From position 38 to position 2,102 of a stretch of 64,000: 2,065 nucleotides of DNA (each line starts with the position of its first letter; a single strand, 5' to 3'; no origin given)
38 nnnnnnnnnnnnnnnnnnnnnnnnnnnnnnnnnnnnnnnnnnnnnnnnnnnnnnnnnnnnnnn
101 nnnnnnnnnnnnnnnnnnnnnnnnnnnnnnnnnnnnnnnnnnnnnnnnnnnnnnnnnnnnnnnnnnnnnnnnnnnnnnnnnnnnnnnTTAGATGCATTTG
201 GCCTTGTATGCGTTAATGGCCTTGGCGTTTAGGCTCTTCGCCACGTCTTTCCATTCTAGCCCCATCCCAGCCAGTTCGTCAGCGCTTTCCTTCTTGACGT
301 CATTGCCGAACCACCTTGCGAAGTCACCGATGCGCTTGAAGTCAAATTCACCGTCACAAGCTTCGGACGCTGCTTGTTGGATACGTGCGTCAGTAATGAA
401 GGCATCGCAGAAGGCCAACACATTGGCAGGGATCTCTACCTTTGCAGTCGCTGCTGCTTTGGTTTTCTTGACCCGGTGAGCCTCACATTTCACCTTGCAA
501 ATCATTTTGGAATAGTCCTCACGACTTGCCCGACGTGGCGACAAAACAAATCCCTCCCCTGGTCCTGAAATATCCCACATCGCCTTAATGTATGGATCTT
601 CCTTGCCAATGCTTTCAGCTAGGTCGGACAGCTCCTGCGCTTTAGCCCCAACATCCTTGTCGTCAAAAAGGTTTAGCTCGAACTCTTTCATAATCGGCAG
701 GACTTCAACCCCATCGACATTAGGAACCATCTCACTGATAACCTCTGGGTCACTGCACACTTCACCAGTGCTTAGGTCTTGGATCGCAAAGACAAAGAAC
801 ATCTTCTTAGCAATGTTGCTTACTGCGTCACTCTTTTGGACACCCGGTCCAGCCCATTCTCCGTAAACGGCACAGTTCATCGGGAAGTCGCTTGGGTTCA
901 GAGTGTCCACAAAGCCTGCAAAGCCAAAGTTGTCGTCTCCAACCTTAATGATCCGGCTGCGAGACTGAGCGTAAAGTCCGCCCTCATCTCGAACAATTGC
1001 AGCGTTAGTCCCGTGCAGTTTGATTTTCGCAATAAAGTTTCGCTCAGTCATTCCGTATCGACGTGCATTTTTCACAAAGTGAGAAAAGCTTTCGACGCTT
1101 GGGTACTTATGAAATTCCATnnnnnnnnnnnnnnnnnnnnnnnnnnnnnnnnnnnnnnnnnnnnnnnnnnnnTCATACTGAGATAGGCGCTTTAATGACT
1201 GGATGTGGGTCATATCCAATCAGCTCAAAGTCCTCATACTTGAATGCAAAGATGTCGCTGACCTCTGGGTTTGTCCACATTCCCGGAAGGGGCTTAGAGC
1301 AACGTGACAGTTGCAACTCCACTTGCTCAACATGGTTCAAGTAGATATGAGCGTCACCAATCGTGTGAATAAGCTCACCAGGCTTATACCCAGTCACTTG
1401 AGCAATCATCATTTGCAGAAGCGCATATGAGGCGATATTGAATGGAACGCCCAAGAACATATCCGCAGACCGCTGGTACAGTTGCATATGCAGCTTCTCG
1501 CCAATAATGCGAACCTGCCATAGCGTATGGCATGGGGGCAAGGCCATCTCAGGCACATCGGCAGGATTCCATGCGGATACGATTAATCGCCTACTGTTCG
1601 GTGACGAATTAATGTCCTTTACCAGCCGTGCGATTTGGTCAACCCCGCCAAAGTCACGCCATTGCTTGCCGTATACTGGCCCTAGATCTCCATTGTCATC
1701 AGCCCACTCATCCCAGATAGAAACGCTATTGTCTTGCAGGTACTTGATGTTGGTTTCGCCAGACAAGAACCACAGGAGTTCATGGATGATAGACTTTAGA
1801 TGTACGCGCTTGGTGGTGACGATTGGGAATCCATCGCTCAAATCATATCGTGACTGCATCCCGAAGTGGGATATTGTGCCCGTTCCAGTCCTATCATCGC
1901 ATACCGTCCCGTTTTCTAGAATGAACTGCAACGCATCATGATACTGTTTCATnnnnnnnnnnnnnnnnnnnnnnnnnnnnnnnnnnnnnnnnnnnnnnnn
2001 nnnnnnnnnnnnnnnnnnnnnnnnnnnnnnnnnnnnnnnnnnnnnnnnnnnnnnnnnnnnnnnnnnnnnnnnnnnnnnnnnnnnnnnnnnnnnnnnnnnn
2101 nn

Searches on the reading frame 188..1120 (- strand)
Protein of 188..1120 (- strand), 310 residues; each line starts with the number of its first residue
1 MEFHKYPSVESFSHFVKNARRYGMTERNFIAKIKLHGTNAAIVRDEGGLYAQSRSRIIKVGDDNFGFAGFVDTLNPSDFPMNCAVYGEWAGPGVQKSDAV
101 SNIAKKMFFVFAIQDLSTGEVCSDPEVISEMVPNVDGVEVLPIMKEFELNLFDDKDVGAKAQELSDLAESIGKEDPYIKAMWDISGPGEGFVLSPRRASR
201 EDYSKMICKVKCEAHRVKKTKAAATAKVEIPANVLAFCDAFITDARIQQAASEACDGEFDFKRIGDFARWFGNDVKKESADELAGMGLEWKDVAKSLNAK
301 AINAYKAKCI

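Call 29: search_protein_families(library=pfam, max_evalue=0.01, proteins=[window:188-1120:-])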
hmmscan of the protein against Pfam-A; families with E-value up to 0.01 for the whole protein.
window:188-1120:- (310 aa): 1 family
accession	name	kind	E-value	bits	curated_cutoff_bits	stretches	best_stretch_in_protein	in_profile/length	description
PF09414.15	RNA_ligase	-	7e-13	49.5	27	1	28-210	2-170/171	RNA ligase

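Call 94: find_encoding_contigs(protein=window:188-1120:-, flank=10000, max_places=3)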
Protein window:188-1120:- (310 aa): 22 contigs read that carry it; 3 places shown.
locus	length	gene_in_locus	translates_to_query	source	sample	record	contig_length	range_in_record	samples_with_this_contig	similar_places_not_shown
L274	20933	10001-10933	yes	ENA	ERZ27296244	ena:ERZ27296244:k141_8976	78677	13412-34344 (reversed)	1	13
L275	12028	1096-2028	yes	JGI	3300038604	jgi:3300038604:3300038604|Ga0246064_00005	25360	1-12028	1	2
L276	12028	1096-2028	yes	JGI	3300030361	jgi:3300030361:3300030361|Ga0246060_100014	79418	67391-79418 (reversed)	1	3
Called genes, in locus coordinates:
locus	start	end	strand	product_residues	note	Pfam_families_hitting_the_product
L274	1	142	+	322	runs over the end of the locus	PF01145:Band_7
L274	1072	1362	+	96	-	-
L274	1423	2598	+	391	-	-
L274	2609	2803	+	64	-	-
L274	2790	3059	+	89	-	PF19905:DUF6378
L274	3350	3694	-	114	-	-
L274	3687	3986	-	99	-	PF14359:DUF4406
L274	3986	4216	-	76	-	PF13560:HTH_31, PF12844:HTH_19, PF01381:HTH_3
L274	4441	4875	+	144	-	PF00692:dUTPase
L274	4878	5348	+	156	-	PF18143:HAD_SAK_2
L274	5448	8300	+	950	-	PF21995:RNR-II_ins_dom, PF02867:Ribonuc_red_lgC (faint), PF14528:LAGLIDADG_3 (weak)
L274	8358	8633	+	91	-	-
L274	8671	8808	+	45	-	-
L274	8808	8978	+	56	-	-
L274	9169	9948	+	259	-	PF00303:Thymidylat_synt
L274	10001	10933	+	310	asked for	PF09414:RNA_ligase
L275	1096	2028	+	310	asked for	PF09414:RNA_ligase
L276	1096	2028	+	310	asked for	PF09414:RNA_ligase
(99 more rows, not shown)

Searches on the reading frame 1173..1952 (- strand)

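Call 29: search_protein_families(library=pfam, max_evalue=0.01, proteins=[window:1173-1952:-])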
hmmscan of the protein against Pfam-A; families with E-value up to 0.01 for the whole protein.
window:1173-1952:- (259 aa): 1 family
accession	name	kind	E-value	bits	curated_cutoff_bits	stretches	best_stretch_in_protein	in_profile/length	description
PF00303.24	Thymidylat_synt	-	3.2e-116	387.6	24.3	1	2-259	1-266/266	Thymidylate synthase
